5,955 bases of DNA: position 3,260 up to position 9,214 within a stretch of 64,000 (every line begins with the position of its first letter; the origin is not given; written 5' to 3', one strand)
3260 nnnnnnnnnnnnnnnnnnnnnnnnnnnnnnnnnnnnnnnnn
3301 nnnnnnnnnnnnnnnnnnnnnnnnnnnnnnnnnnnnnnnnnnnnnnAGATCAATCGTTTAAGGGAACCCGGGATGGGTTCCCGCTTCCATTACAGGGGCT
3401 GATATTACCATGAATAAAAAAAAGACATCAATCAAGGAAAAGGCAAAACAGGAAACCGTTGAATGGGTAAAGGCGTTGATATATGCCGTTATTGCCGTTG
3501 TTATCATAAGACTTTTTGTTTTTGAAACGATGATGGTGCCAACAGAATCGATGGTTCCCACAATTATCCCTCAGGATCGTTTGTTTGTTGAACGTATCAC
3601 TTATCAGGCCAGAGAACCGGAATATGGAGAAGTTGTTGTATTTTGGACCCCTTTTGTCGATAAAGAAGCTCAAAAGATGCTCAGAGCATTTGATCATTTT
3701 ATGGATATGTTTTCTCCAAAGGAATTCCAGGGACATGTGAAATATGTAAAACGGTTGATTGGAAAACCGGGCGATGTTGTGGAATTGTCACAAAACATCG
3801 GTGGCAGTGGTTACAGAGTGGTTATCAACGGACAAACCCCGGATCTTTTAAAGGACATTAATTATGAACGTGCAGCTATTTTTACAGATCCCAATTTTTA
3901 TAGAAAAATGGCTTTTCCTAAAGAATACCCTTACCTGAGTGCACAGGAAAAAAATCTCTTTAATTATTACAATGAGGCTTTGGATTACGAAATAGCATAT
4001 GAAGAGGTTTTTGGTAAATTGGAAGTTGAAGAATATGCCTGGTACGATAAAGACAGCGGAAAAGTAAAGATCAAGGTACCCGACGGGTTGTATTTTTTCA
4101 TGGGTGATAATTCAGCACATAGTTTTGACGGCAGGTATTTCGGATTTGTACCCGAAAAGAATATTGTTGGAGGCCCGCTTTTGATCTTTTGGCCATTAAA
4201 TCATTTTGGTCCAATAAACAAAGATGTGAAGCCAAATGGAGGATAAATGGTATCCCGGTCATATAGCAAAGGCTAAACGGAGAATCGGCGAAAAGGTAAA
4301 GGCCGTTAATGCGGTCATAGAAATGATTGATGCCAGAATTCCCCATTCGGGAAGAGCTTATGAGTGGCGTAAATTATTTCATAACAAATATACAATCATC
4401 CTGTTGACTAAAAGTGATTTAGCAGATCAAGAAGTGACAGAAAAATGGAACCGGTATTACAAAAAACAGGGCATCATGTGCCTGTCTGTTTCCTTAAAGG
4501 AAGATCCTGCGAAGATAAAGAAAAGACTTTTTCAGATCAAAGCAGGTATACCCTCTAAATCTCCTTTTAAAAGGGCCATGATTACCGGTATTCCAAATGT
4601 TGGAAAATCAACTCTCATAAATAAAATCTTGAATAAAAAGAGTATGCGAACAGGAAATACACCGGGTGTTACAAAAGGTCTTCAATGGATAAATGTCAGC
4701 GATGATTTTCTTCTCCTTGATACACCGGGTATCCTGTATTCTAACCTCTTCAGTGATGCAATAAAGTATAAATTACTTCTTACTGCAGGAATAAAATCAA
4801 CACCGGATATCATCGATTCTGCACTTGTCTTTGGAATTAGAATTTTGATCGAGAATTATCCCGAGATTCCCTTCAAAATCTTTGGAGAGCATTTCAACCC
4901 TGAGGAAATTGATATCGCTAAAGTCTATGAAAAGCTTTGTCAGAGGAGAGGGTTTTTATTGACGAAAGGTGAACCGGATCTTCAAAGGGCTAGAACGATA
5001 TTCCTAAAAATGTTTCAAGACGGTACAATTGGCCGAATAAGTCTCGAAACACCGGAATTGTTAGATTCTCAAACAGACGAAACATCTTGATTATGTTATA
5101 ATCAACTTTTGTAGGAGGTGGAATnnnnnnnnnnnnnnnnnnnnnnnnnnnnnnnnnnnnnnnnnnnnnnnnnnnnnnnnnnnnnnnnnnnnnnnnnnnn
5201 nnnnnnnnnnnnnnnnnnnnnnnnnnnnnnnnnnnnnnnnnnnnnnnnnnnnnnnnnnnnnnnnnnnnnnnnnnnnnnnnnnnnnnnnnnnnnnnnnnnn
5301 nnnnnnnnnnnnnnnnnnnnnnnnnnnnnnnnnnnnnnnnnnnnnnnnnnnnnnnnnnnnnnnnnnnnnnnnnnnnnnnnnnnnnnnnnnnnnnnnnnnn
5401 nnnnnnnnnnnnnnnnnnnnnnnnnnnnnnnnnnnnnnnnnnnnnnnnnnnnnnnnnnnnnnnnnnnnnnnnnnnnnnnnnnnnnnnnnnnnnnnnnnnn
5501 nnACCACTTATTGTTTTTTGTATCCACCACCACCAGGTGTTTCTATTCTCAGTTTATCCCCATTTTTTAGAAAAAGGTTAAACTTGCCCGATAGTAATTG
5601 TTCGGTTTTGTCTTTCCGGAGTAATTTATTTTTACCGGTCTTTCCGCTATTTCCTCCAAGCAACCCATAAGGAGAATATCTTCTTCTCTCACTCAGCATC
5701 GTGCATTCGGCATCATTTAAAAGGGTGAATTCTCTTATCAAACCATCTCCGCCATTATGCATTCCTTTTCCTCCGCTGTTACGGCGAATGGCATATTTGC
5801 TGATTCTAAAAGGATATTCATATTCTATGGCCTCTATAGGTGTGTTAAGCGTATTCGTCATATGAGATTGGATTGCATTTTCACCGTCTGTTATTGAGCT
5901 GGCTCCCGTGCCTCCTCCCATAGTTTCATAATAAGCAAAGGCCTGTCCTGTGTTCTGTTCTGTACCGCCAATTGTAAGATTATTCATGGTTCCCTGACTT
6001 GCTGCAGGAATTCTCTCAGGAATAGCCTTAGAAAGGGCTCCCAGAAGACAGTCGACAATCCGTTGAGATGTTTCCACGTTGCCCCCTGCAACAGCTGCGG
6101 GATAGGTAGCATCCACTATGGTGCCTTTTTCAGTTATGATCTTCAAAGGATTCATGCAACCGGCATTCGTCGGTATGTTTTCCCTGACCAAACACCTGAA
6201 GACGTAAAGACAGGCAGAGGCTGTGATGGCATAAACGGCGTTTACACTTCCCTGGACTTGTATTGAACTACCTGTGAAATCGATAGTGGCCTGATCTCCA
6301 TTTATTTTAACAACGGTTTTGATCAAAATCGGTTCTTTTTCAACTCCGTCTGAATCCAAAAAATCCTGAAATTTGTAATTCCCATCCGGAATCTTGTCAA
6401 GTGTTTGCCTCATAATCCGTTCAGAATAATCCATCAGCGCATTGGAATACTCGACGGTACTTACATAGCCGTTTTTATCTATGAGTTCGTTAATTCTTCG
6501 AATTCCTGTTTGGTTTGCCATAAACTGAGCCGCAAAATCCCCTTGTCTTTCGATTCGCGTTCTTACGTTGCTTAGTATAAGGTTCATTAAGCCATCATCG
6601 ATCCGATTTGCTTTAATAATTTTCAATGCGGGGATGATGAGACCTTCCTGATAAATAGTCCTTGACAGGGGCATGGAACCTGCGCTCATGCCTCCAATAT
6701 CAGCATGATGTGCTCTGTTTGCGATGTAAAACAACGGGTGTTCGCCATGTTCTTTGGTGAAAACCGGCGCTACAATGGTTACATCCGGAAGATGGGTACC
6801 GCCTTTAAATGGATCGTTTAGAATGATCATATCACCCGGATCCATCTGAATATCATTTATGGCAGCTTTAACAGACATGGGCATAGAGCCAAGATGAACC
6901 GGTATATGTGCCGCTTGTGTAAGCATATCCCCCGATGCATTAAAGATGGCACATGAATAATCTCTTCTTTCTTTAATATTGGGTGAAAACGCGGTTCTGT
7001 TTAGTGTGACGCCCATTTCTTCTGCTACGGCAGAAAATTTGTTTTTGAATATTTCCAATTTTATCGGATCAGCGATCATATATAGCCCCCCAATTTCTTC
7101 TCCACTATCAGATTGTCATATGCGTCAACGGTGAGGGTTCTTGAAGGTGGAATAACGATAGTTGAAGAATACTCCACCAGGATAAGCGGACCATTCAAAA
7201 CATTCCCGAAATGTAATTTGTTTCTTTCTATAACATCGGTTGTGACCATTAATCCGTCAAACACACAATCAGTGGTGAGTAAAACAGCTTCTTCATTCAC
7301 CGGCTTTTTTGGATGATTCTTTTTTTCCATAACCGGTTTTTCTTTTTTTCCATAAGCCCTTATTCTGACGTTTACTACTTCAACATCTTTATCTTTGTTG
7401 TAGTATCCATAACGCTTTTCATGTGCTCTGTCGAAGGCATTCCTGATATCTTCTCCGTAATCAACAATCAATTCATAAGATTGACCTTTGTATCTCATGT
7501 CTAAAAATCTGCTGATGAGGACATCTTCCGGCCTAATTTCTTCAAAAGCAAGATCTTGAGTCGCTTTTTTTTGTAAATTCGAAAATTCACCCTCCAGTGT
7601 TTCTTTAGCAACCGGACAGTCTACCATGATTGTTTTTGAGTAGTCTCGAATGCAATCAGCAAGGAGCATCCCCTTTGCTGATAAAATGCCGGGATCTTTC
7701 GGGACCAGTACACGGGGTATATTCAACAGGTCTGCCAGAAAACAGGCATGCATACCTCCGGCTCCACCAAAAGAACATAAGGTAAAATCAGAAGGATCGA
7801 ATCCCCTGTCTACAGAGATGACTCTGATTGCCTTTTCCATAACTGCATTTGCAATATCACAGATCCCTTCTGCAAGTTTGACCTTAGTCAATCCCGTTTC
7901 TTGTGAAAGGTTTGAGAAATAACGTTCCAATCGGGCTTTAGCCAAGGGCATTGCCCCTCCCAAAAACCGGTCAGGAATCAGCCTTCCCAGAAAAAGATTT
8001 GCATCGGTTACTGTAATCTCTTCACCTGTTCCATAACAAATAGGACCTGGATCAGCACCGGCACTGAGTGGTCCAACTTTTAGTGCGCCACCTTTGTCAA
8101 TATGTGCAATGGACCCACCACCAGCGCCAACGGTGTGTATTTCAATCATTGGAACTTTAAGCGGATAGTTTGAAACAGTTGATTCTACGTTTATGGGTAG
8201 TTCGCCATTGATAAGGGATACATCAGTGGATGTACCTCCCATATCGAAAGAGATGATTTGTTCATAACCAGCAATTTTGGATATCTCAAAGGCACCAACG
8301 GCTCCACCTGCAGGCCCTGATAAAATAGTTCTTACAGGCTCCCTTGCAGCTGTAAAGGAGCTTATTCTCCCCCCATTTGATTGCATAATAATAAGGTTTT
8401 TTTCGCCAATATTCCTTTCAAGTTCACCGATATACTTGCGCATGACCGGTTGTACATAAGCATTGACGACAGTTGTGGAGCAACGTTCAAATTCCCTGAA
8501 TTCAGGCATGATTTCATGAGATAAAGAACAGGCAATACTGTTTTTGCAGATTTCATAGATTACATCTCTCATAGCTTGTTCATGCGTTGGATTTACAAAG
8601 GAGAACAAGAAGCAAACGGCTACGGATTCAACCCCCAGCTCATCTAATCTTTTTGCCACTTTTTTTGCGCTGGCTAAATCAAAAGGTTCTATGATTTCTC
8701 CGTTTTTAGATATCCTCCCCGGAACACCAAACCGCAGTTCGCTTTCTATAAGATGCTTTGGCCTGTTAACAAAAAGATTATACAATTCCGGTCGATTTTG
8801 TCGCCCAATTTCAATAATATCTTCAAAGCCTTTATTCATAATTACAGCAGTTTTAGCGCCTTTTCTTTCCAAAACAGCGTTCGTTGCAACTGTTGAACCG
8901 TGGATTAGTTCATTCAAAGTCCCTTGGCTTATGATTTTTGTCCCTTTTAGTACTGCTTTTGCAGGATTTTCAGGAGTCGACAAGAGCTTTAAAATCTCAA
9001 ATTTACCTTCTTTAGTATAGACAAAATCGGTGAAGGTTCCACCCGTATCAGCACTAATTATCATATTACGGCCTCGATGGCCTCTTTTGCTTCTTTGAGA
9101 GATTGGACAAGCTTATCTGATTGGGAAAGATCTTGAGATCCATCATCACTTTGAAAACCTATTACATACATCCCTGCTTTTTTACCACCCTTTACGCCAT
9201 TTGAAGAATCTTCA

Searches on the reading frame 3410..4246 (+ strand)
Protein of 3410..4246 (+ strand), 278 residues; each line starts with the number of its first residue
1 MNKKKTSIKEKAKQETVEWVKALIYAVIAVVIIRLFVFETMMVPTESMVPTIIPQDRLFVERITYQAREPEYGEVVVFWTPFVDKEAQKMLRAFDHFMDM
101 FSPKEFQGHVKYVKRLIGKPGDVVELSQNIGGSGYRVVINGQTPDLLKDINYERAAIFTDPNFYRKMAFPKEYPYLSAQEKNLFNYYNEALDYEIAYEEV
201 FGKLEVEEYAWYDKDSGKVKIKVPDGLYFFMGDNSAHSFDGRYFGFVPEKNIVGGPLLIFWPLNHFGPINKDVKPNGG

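Call 65: search_protein_families(library=pfam, proteins=[window:3410-4246:+], max_evalue=0.00001)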
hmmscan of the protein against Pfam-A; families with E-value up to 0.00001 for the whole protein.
window:3410-4246:+ (278 aa): 1 family
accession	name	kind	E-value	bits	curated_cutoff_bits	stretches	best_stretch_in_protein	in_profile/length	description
PF10502.14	Peptidase_S26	-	7.7e-39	133.8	22.9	1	17-261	2-168/168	Signal peptidase, peptidase S26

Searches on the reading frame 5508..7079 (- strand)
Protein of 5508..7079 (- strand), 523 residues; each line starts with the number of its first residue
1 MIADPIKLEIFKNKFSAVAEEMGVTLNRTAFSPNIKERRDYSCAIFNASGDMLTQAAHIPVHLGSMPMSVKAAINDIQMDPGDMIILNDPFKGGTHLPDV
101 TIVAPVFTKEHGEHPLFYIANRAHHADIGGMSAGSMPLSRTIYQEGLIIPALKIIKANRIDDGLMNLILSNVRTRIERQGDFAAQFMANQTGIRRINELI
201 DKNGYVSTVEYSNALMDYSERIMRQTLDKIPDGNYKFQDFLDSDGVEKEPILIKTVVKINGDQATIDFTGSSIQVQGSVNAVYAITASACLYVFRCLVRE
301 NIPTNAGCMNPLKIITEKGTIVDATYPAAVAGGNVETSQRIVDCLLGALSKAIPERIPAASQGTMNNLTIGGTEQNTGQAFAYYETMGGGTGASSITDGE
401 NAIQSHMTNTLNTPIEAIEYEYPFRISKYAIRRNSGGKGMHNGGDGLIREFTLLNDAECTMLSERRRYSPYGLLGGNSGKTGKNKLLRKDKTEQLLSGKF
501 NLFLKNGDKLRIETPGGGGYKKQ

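Call 65: search_protein_families(library=pfam, proteins=[window:5508-7079:-], max_evalue=0.00001)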
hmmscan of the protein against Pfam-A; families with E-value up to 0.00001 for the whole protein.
window:5508-7079:- (523 aa): 1 family
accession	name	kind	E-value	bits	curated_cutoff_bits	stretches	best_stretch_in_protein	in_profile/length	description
PF02538.19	Hydantoinase_B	-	5.2e-205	682.3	26.8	1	4-520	1-516/519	Hydantoinase B/oxoprolinase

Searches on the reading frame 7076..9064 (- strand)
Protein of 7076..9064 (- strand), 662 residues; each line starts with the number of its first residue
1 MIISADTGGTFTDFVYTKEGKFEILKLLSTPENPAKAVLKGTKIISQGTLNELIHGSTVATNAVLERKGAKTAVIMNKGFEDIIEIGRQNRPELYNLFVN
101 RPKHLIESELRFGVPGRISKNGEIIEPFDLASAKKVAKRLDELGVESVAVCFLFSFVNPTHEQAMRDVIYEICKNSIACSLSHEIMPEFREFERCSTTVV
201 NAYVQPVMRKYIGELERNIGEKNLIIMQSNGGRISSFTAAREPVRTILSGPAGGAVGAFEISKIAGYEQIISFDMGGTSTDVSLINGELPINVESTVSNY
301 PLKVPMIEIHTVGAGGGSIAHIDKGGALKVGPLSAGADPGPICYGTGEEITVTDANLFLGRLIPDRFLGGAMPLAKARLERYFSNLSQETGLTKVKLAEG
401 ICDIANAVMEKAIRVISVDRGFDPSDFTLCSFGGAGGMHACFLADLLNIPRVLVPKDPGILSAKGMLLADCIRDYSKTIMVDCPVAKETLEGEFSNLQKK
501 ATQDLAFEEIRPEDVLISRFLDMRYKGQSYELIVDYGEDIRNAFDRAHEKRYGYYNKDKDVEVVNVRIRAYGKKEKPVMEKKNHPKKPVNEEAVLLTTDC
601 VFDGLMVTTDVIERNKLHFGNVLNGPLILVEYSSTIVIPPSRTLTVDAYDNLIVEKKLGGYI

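Call 65: search_protein_families(library=pfam, proteins=[window:7076-9064:-], max_evalue=0.00001)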
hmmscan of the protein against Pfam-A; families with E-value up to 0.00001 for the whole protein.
window:7076-9064:- (662 aa): 3 families
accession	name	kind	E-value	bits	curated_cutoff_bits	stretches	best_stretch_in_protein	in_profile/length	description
PF01968.24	Hydantoinase_A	-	1.7e-99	333.2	22.9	1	194-474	1-290/291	Hydantoinase/oxoprolinase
PF05378.19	Hydant_A_N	-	4.3e-50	170.3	25.2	1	3-173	2-176/176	Hydantoinase/oxoprolinase N-terminal region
PF19278.4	Hydant_A_C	-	9e-14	51.7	21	1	486-649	10-185/193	Hydantoinase/oxoprolinase C-terminal domain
